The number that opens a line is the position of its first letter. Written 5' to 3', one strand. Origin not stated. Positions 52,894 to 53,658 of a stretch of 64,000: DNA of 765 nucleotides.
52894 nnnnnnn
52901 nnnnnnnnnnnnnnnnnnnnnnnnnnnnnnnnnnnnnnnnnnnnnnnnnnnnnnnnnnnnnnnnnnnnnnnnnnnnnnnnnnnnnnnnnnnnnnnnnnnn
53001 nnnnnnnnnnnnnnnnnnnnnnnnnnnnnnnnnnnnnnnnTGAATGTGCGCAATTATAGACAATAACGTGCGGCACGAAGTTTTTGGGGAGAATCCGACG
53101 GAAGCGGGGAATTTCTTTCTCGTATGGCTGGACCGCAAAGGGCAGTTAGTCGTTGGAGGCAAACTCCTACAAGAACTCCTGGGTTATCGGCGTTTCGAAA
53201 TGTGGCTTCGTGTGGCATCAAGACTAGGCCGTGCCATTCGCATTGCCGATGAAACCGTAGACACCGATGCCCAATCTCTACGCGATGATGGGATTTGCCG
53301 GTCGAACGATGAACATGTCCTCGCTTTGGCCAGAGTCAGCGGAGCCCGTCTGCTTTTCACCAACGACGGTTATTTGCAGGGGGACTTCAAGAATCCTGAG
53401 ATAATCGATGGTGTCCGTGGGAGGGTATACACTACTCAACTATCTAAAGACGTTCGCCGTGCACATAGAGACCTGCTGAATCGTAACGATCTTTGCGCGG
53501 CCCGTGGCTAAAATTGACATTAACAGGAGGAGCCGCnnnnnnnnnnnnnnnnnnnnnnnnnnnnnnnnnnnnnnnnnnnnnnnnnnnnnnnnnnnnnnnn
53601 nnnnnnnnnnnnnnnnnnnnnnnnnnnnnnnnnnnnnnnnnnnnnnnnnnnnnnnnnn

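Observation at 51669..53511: Lower-GC two-gene island: ABC-type AAA ATPase abutted to a small PIN-like nuclease, a candidate uncharacterised defence module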

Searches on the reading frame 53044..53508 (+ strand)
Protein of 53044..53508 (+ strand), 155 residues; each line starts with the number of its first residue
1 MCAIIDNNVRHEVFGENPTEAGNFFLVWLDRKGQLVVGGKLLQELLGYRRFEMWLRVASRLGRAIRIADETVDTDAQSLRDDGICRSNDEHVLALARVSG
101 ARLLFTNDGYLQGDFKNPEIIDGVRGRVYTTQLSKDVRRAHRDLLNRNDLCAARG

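Call 3: search_protein_families(library=pfam, proteins=[window:53044-53508:+], max_evalue=1)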
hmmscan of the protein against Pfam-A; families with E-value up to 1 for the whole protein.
window:53044-53508:+ (155 aa): 2 families
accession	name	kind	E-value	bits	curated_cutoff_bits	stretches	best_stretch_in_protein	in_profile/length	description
PF13470.12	PIN_3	-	0.019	16.2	27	1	5-108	4-113/115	PIN domain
PF01850.27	PIN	-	0.085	13.9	23.6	1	69-109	73-112/120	PIN domain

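Call 4: search_protein_families(library=padloc, proteins=[window:53044-53508:+], max_evalue=1)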
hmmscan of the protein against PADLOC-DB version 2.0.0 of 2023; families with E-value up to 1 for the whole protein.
window:53044-53508:+ (155 aa): 0 families

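Call 5: search_protein_families(library=ncbifam, proteins=[window:53044-53508:+], max_evalue=1)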
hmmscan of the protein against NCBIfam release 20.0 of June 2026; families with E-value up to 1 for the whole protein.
window:53044-53508:+ (155 aa): 0 families

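Call 7: find_homologous_proteins(query=window:53044-53508:+, max_evalue=0.001)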
Query window:53044-53508:+ (155 aa): 643 proteins with E <= 0.001 among 696 candidates; the best 120 are listed.
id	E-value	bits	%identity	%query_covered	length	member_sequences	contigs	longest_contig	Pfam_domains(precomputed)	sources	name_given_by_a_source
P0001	3.6e-94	331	95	100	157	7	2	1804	-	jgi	jgi:hypothetical protein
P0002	2.7e-59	217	68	97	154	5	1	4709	-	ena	-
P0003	7.0e-58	213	68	97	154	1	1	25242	-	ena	-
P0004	4.7e-57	210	66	98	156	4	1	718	-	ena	-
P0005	1.3e-56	209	66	97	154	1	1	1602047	-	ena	-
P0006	3.1e-56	207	66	97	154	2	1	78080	-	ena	-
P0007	3.3e-56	207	66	97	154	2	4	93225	-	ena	-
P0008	9.1e-56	206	66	97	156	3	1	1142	-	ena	-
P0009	1.0e-55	206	65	99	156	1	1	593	-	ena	-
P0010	2.3e-55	205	65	100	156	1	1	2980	-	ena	-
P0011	4.1e-55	204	63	100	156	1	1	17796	-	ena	-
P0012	4.5e-55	204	63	100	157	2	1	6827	-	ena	-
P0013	5.1e-55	204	66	97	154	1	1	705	-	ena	-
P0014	5.5e-55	203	63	99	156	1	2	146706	-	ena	-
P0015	8.9e-55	203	64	99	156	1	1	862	-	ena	-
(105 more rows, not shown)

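Call 9: find_related_loci(query=window:53044-53508:+, collection=genome_contigs, flank=8000)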
Query window:53044-53508:+ (155 aa) in genome_contigs; peptide patterns used: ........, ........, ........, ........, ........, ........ (x = any residue, [..] = any of these).
74 stretches matched a pattern; 15 encode a relative of the query (tblastn E <= 1e-3); 15 distinct loci.
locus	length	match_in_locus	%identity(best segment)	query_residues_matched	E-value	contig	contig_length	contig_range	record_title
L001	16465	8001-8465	94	1-155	2e-97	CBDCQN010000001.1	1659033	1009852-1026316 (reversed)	MAG: Dehalococcoidia bacterium isolate 997938ad-5f2c-4502-9bad-db81906396c3 genome assembly, contig: contig_1, whole gen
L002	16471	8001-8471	62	1-155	3e-60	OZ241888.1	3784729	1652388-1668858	MAG: Dehalococcoidia bacterium isolate 46affbec-5afd-4908-a2aa-6a71a6f589da genome assembly, chromosome: 1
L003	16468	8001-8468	60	1-153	4e-57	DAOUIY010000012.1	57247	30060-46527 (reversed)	MAG TPA_asm: Dehalococcoidia bacterium isolate S32_229 k113_1824594, whole genome shotgun sequence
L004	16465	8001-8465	61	1-152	1e-56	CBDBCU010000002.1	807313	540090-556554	MAG: Dehalococcoidia bacterium isolate b7e64017-226b-4aac-beac-0e83de6cf32f genome assembly, contig: contig_2, whole gen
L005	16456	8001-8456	61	1-151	2e-56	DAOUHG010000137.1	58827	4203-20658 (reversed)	MAG TPA_asm: Dehalococcoidia bacterium isolate S1_7 k129_442066, whole genome shotgun sequence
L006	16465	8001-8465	64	1-151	4e-55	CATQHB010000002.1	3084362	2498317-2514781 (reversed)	MAG: uncultured Dehalococcoidia bacterium isolate 5e02e7df-9ff6-4248-8782-bae42c8afb25 genome assembly, contig: contig_2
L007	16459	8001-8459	63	1-153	6e-52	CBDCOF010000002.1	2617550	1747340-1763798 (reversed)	MAG: Dehalococcoidia bacterium isolate f6db25fd-3272-4cc8-8767-510b53d0c936 genome assembly, contig: contig_2, whole gen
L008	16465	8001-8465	57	1-152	5e-48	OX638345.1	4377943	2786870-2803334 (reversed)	MAG: uncultured Dehalococcoidia bacterium isolate 64bd3295-a2ac-4bb0-a587-f708157bf7f0 genome assembly, chromosome: 1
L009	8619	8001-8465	57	1-152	2e-47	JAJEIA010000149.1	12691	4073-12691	MAG: Dehalococcoidia bacterium isolate p16x63bins.3 k141_768563, whole genome shotgun sequence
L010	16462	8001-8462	55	1-151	7e-47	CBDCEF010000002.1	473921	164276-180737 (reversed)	MAG: Dehalococcoidia bacterium isolate c259e03a-9b86-4cdb-a37a-9c02718a3515 genome assembly, contig: contig_2, whole gen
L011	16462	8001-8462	53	1-151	4e-43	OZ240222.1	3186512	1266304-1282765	MAG: Dehalococcoidia bacterium isolate bda7ac21-848d-445c-aae4-c7980c7e0923 genome assembly, chromosome: 1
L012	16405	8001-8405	55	1-132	1e-42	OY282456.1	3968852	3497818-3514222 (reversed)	MAG: uncultured Dehalococcoidia bacterium genome assembly, chromosome: 1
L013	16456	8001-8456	58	1-151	8e-52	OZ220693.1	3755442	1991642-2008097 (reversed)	MAG: Dehalococcoidia bacterium isolate bb874fd2-ee0c-4288-94b4-44cbacb43f92 genome assembly, chromosome: 1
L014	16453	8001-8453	49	1-154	1e-39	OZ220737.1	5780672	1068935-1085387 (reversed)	MAG: Pseudomonadales bacterium isolate 93f608da-4359-4028-81e3-666eefb89598 genome assembly, chromosome: 1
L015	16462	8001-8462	55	1-151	2e-48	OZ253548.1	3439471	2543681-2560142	MAG: Dehalococcoidia bacterium isolate 601e0476-adb4-49b6-be5a-42d8628e722d genome assembly, chromosome: 1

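Call 13: search_protein_families(library=pfam, proteins=[L005:2246-4558:+, L005:4722-6308:+, L005:733-1467:+, L005:1498-1875:+, L005:1942-2235:+, L003:580-2787:+, L003:2537-3754:+, L003:3760-4368:+, L003:4688-5239:+, L015:8718-9950:+], max_evalue=0.001)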
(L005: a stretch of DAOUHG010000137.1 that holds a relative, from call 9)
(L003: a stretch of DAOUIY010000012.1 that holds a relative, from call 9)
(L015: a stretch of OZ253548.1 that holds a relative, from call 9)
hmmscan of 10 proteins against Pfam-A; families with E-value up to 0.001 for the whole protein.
L005:2246-4558:+ (771 aa): 4 families
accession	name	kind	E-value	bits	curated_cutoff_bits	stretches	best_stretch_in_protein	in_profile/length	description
PF04234.18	CopC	-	1.8e-21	77.4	23.3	1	52-148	1-92/92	CopC domain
PF05425.18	CopD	-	1.3e-18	67.8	32.1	1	372-470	2-105/105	Copper resistance protein D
PF13442.11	Cytochrome_CBB3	-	3.5e-12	46.9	27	1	688-767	4-68/68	Cytochrome C oxidase, cbb3-type, subunit III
PF00034.26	Cytochrom_C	-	8.2e-09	37.1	21.3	1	690-771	4-90/90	Cytochrome c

L005:4722-6308:+ (529 aa): 0 families

L005:733-1467:+ (245 aa): 0 families

L005:1498-1875:+ (126 aa): 0 families

L005:1942-2235:+ (98 aa): 2 families
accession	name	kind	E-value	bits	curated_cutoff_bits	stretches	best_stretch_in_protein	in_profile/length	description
PF08534.16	Redoxin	-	2e-07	31.4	26.6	1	4-88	66-146/148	Redoxin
PF00578.27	AhpC-TSA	-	5e-07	30.1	26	1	3-72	62-122/124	AhpC/TSA family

L003:580-2787:+ (736 aa): 0 families

L003:2537-3754:+ (406 aa): 4 families
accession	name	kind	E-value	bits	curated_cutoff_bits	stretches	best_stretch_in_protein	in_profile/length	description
PF13304.12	AAA_21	-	1.2e-21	78.6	27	1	254-356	198-301/304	AAA domain, putative AbiEii toxin, Type IV TA system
PF13175.12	AAA_15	-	5.9e-20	72.7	32.1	2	40-83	1-45/374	AAA ATPase domain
PF13476.12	AAA_23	-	9.7e-08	33.3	27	1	45-82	3-40/201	AAA domain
PF02463.25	SMC_N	-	4.5e-07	29.9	40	0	43-84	4-48/220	RecF/RecN/SMC N terminal domain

L003:3760-4368:+ (203 aa): 1 family
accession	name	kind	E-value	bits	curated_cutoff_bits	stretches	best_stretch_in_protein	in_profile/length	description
PF11536.14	DUF3226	-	4e-37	128.5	27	1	12-203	2-206/208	Protein of unknown function (DUF3226)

L003:4688-5239:+ (184 aa): 0 families

L015:8718-9950:+ (411 aa): 0 families

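Call 18: predict_structure(alignment_id=A1)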
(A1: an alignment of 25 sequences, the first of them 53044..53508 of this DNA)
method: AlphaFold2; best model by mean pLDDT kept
length: 155 residues; sequences in the alignment: 25
mean_pLDDT: 94.5   pTM: 0.90
mean pLDDT of the five models: 94.5, 94.3, 94.1, 93.4, 75.6
residues with pLDDT >= 90: 146; 70-90: 6; 50-70: 1; < 50: 2
segments of 3 or more residues with pLDDT < 50: none
pLDDT, mean of each block of 10 residues (from residue 1): 96 96 97 95 93 96 96 97 95 96 98 96 93 95 95 64
secondary structure, 60 per line:
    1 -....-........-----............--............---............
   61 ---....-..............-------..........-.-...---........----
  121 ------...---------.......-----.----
elements in order: E2-5 H7-14 H20-31 E34-38 H39-45 H49-60 E64-67 H69-82 H90-99 E103-105 H109-116 E127-129 H139-145

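Call 23: fold_search(model_id=the predicted structure, library=pdb)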
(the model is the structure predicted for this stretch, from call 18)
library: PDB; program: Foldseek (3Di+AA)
matches with E <= 10: 496; with E <= 0.001: 1
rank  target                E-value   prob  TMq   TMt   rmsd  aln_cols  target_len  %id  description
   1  1w8i                  8.5e-04  1.00  0.52  0.52   5.6       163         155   16  The Structure of gene product af1683 from Archaeoglobus fulgidus. (released 2004-11-16)
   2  3zvk_B                1.0e-03  1.00  0.47  0.52   6.2       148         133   14  Crystal structure of VapBC2 from Rickettsia felis bound to a DNA fragment from their promoter (released 2011-12-14)
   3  3zvk_C                1.5e-03  1.00  0.47  0.53   6.1       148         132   13  Crystal structure of VapBC2 from Rickettsia felis bound to a DNA fragment from their promoter (released 2011-12-14)
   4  3zvk_A                4.8e-03  0.98  0.44  0.50   6.7       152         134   14  Crystal structure of VapBC2 from Rickettsia felis bound to a DNA fragment from their promoter (released 2011-12-14)
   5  7vwo_A                6.6e-03  1.00  0.51  0.55   4.5       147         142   18  TA complex from Mycobacterium tuberculosis (released 2022-11-16)
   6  7by2_B                7.6e-03  0.99  0.45  0.54   5.8       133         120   18  Toxin-antitoxin complex from Klebsiella pneumoniae (released 2021-04-28)
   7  7by3_B                9.2e-03  0.97  0.43  0.52   6.0       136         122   18  Toxin-antitoxin complex from klebsiella pneumoniae (released 2021-04-28)
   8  5ecw_A                1.2e-02  0.95  0.45  0.51   6.4       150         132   13  Structure of the Shigella flexneri VapC mutant D7A (released 2016-02-17)
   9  5x3t_B                1.5e-02  0.99  0.51  0.56   4.9       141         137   19  VapBC from Mycobacterium tuberculosis (released 2017-06-07)
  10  2h1c_A                1.7e-02  0.96  0.48  0.52   4.9       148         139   18  Crystal Structure of FitAcB from Neisseria gonorrhoeae (released 2006-09-26)
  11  4chg_A                2.9e-02  0.96  0.49  0.55   5.0       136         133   19  Crystal structure of VapBC15 complex from Mycobacterium tuberculosis (released 2014-11-12)
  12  5k8j_B                3.1e-02  0.95  0.49  0.58   6.0       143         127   15  Structure of Caulobacter crescentus VapBC1 (apo form) (released 2016-12-28)
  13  5h4h_B                3.3e-02  0.94  0.52  0.54   5.5       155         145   14  Structure of PIN-domain protein (VapC4 toxin) from Pyrococcus horikoshii determined at 2.2 A resolution (released 2016-11-23)
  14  5wzf_B                3.8e-02  0.90  0.47  0.53   5.3       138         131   16  Crystal structure of Mycobacterium tuberculosis VapC20 (Rv2549c), Sarcin-Ricin loop cleaving toxin (released 2017-10-25)
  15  5yz4                  4.3e-02  0.94  0.46  0.52   5.6       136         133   18  Structure of the PIN domain endonuclease Utp24 (released 2018-12-19)
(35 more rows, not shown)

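Call 37: find_related_loci(query=A1, collection=viral_contigs, flank=8000)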
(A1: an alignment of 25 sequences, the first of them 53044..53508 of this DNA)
Query A1 (155 aa) in viral_contigs; peptide patterns used: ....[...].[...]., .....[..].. (x = any residue, [..] = any of these).
28 stretches matched a pattern, but none encodes a relative of the query by tblastn (E <= 1e-3).

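Call 46: search_protein_representatives(alignment_id=A1)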
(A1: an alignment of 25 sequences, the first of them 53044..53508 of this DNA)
Query: 25 sequences, 154 profile positions. Proteins with E-value up to 0.001 (for the whole library): 1850; up to 1e-10: 1241; up to 1e-30: 185. The best 150 are listed.
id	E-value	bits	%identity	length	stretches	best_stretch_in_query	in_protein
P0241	3.8e-62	225.1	-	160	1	1-153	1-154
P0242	7.1e-57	208.0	-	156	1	1-153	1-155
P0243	8.8e-57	207.7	-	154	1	1-153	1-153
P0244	1.0e-56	207.5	-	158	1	1-153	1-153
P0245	8.1e-55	201.3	-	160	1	1-152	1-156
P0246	2.7e-54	199.7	-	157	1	1-153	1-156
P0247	6.9e-54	198.3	-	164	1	1-147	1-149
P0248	1.4e-52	194.1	-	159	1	1-153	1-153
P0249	1.7e-51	190.6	-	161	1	1-153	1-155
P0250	8.5e-51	188.3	-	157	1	1-153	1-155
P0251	4.8e-50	185.8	-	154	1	1-153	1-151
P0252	6.0e-50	185.5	-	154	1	1-153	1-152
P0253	7.3e-50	185.2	-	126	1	30-153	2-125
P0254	1.5e-49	184.3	-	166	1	1-153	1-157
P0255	1.5e-49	184.2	-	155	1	1-153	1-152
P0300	1.8e-41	158.0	-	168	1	1-147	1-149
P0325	4.9e-38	146.8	-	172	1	3-152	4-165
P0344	2.1e-36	141.5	-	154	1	1-150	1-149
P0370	1.2e-34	135.8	-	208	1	1-128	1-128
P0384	1.4e-33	132.3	-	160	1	1-138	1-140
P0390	3.1e-33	131.3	-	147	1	1-153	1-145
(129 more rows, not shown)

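Call 50: find_related_loci(query=A3, collection=metagenome_contigs, flank=6000)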
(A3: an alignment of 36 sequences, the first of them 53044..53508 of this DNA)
Query A3 (155 aa) in metagenome_contigs; peptide patterns used: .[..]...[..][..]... (x = any residue, [..] = any of these).
563 stretches matched a pattern; 436 encode a relative of the query (tblastn E <= 1e-3); the best 80 are kept; 80 distinct loci.
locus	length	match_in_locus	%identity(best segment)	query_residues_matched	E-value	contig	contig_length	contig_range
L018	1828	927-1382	57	1-151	2e-48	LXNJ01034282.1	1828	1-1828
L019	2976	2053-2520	53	1-153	1e-47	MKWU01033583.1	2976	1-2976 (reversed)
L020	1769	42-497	56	1-151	5e-47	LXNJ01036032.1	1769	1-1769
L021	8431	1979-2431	52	1-151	1e-44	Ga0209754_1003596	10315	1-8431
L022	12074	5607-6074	49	1-155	1e-42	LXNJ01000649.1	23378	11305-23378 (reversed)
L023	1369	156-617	52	1-153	8e-44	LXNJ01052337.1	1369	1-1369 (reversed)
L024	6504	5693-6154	55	1-151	7e-43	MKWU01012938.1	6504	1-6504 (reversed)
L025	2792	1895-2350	48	1-151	3e-41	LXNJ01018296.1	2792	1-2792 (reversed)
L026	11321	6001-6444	51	1-152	8e-41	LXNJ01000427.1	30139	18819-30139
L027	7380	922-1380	50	1-151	1e-40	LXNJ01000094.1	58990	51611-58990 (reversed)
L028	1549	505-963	48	1-154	1e-39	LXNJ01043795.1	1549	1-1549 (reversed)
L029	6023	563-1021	47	1-148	5e-38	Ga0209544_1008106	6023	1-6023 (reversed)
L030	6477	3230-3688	46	1-153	5e-38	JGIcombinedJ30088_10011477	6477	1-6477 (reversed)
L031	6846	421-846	48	1-151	9e-38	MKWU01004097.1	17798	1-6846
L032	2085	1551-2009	46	1-148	2e-37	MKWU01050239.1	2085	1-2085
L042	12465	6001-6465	45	1-151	1e-32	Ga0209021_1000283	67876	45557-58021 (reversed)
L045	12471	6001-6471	40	1-154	2e-32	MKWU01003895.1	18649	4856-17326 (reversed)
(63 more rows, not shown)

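Call 62: search_protein_families(library=padloc, alignment_id=A6, max_evalue=1e-8)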
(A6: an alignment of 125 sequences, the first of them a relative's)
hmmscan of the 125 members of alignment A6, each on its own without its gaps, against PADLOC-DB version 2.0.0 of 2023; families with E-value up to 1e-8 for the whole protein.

A. member 1, L022:461-4237:+ (1259 aa): 31 families (the best 25 are shown)
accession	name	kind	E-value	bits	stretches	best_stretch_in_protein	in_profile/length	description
PDLC02621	DrmD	-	6.3e-303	1006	1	168-1257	12-1035/1040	DrmD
PDLC02572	DrmA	-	9.6e-161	535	1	167-1256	12-1034/1043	DrmA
PDLC02632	DrmD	-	1.8e-130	434.5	1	169-827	16-636/662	DrmD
PDLC02633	DrmD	-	2.7e-121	404.1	1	169-975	12-785/839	DrmD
PDLC02618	DrmD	-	4.9e-103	342.3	1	171-418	6-254/273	DrmD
PDLC02622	DrmD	-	1.3e-86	289.1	1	169-502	16-356/422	DrmD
PDLC02624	DrmD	-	3.7e-78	261.6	1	312-987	3-629/652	DrmD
PDLC00659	HmaA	-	2.3e-61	205.9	1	293-853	125-647/1176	SNF2 helicase / DEAD-box helicase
PDLC02500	BrxHI|BrxHII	-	1.2e-50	171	1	263-853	80-610/933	BrxHI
PDLC02504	BrxHI|BrxHII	-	2.6e-47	159.4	2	272-572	108-395/971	BrxHII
PDLC02620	DrmD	-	6.8e-41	138.2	2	284-589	111-406/1060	DrmD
PDLC02853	DpdE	-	8.7e-39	131.2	2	251-493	77-315/985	DpdE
PDLC02623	DrmD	-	1.7e-37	126.7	2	709-920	530-731/1040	DrmD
PDLC02843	DpdE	-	1.7e-35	120.3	2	269-468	154-318/1091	DpdE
PDLC02840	DpdE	-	3.1e-35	119.8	2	268-345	154-232/1091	DpdE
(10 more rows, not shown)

B. families by the number of members that match (of 125 scanned): 172 families (the first 25 are shown)
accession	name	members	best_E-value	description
PDLC02980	AriA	3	1.8e-17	-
PDLC00659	HmaA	2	2.3e-61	SNF2 helicase / DEAD-box helicase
PDLC02504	BrxHI|BrxHII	2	2.6e-47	BrxHII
PDLC02623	DrmD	2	1.7e-37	DrmD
PDLC03387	MTase_II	2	5.4e-36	Type II methyltransferase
PDLC03252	MTase_II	2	1.4e-25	Type II methyltransferase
PDLC02979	AriA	2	8.3e-25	-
PDLC04135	mad3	2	1.3e-23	mads_3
PDLC03336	MTase_II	2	3.4e-19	Type II methyltransferase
PDLC03353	MTase_II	2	5.1e-16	Type II methyltransferase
PDLC03316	MTase_II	2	3.3e-15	Type II methyltransferase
PDLC03303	MTase_II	2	3.6e-15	Type II methyltransferase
PDLC03350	MTase_II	2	7.4e-12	Type II methyltransferase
PDLC02981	AriAB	2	4.9e-11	-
PDLC00070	GajA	2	3.3e-10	AAA ATPase domain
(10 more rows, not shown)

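Call 63: search_protein_families(library=pfam, alignment_id=A6, max_evalue=0.00001)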
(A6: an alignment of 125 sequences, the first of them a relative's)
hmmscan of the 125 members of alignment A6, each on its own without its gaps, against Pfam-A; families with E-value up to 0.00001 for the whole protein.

A. member 1, L022:461-4237:+ (1259 aa): 4 families
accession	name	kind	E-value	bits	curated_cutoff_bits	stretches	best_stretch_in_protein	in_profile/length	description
PF00271.37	Helicase_C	-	4.3e-14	53.1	23.5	1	708-814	15-108/110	Helicase conserved C-terminal domain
PF00176.29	SNF2-rel_dom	-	4.7e-10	39.5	24.9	1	289-468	16-184/290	SNF2-related domain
PF04851.21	ResIII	-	1.8e-06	28.4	22.5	0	273-447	3-162/164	Type III restriction enzyme, res subunit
PF00270.35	DEAD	-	8.2e-06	26.1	26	0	290-448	14-161/167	DEAD/DEAH box helicase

B. families by the number of members that match (of 125 scanned): 118 families (the first 25 are shown)
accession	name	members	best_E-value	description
PF00515.34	TPR_1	3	1.2e-16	Tetratricopeptide repeat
PF14559.12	TPR_19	3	4.2e-15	Tetratricopeptide repeat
PF13304.12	AAA_21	3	1.4e-14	AAA domain, putative AbiEii toxin, Type IV TA system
PF00113.28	Enolase_C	2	6.2e-125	Enolase, C-terminal TIM barrel domain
PF00155.27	Aminotran_1_2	2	9.6e-74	Aminotransferase class I and II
PF03952.21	Enolase_N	2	6.1e-59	Enolase, N-terminal domain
PF00270.35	DEAD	2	5.8e-49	DEAD/DEAH box helicase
PF01546.33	Peptidase_M20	2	1.2e-34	Peptidase family M20/M25/M40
PF00557.29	Peptidase_M24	2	5.2e-34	Metallopeptidase family M24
PF00271.37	Helicase_C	2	5.7e-31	Helicase conserved C-terminal domain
PF03235.19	GmrSD_N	2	5.3e-30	GmrSD restriction endonuclease, N-terminal domain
PF01555.25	N6_N4_Mtase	2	5e-24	DNA methylase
PF20308.4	TPR-S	2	2.2e-23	Tetratricopeptide Repeats-Sensor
PF13175.12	AAA_15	2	3.5e-21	AAA ATPase domain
PF07687.19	M20_dimer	2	1e-19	Peptidase dimerisation domain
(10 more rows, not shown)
